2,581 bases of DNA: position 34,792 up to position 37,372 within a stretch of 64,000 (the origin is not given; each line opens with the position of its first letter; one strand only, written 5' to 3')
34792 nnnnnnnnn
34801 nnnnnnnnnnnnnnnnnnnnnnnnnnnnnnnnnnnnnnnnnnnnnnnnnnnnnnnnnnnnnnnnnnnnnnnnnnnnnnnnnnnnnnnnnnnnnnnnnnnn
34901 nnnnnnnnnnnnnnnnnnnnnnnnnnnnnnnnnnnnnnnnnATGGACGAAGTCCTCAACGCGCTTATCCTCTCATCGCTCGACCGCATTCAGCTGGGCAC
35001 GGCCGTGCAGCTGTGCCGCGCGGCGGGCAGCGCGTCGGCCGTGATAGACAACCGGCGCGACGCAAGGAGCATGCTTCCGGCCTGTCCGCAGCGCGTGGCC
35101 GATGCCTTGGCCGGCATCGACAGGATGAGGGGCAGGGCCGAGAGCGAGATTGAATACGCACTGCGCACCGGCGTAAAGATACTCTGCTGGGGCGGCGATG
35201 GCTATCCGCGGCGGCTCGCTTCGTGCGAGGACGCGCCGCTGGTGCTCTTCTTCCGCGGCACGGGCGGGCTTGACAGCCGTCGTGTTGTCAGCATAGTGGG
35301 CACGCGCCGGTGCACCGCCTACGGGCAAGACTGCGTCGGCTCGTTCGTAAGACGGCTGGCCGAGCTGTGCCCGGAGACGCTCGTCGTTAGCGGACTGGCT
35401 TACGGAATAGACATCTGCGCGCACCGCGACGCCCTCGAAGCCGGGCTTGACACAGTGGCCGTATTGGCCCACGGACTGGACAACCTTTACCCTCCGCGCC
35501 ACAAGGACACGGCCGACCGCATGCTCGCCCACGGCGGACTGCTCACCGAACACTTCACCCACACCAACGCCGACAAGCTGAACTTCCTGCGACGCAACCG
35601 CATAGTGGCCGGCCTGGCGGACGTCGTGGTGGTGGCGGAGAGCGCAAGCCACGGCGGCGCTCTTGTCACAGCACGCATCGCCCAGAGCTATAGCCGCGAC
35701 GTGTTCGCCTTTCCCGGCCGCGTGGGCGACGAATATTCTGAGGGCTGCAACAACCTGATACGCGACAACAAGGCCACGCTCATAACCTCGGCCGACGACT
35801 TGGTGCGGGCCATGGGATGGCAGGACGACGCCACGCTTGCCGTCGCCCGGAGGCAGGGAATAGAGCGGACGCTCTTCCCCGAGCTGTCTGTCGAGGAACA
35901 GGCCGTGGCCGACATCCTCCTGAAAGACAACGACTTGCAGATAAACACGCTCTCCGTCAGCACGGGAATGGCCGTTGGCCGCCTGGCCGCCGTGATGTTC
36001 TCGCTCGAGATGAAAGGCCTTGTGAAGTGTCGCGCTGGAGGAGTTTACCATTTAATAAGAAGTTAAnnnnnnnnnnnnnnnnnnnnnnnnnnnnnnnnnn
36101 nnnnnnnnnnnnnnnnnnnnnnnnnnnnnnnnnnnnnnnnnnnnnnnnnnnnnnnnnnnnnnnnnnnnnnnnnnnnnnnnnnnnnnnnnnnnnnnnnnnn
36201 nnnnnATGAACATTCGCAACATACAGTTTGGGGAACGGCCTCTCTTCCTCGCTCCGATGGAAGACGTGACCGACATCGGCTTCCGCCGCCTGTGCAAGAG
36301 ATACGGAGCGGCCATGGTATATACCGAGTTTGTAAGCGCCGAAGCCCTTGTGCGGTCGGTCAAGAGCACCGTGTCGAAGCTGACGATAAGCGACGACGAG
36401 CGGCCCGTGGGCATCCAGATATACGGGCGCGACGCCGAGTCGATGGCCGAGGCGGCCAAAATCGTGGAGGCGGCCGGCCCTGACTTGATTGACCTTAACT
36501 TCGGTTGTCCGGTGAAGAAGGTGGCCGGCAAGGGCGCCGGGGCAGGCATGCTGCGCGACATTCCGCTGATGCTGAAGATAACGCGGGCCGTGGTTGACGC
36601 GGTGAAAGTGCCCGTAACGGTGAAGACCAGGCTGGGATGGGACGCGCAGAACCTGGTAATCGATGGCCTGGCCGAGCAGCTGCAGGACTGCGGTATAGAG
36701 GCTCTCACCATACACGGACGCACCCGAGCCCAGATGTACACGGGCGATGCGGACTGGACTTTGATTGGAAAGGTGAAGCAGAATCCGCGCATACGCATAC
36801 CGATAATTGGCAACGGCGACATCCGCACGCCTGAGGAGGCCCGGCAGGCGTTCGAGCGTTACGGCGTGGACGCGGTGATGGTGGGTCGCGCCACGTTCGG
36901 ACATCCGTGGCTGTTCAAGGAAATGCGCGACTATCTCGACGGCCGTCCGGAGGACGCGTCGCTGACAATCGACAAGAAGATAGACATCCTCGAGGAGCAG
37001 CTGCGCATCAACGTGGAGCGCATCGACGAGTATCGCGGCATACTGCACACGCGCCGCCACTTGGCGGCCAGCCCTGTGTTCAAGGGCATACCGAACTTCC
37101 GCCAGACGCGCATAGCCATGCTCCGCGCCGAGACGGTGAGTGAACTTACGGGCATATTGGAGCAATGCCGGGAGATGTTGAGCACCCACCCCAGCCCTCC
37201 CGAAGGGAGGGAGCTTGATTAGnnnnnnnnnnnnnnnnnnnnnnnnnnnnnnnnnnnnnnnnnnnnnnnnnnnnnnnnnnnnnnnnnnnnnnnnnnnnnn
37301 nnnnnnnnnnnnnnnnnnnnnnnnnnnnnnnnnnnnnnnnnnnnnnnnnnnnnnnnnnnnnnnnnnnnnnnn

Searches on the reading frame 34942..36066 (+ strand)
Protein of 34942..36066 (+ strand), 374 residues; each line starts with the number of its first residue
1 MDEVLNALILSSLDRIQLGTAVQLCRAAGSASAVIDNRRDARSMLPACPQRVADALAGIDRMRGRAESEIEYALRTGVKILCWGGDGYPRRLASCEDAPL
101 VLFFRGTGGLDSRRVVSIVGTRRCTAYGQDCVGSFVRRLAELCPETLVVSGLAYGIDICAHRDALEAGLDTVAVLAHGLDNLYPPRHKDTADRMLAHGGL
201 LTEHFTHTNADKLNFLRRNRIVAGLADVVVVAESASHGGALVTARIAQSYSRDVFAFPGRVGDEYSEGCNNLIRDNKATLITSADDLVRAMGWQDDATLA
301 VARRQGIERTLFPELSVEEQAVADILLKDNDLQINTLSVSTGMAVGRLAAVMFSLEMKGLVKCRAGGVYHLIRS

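Call 74: search_protein_families(library=ncbifam, proteins=[window:34942-36066:+], max_evalue=1e-10)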
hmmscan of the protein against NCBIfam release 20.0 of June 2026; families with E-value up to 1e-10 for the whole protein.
window:34942-36066:+ (374 aa): 2 families
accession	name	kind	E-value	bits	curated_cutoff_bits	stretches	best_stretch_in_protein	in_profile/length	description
TIGR00732.1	dprA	equivalog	2.6e-61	206.6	191.15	1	75-289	6-218/220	DNA-processing protein DprA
NF008007.0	PRK10736.1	equivalog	1.9e-53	182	495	1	70-372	64-362/374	DNA-protecting protein DprA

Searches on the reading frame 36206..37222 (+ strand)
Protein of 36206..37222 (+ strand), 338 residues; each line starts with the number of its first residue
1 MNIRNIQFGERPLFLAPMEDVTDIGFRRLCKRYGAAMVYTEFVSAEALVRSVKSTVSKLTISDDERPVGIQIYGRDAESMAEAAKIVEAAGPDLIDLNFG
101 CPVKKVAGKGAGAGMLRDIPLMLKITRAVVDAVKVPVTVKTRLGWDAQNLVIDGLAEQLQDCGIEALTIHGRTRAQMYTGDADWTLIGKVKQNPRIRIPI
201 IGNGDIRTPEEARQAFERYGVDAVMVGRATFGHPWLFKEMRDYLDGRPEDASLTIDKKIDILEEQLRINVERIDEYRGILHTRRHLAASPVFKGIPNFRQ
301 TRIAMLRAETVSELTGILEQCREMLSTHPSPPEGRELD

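Call 74: search_protein_families(library=ncbifam, proteins=[window:36206-37222:+], max_evalue=1e-10)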
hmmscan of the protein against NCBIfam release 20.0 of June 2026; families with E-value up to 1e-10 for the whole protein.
window:36206-37222:+ (338 aa): 5 families
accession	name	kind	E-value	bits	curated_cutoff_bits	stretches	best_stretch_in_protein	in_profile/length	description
TIGR00737.1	nifR3_yhdG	equivalog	1.6e-99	333.2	293.3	1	11-323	8-316/319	tRNA dihydrouridine synthase DusB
NF008774.0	PRK11815.1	equivalog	7.8e-42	143.4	269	1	9-310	11-312/337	tRNA dihydrouridine(20/20a) synthase DusA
NF007838.0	PRK10550.1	equivalog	4.3e-36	124.5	395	1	14-280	4-280/312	tRNA dihydrouridine(16) synthase DusC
TIGR00742.1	yjbN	subfamily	7e-36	124.2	397.2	1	12-304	2-294/318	tRNA dihydrouridine(20/20a) synthase DusA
TIGR01037.2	pyrD_sub1_fam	subfamily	3.7e-13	49.2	270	0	62-170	87-189/300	dihydroorotate dehydrogenase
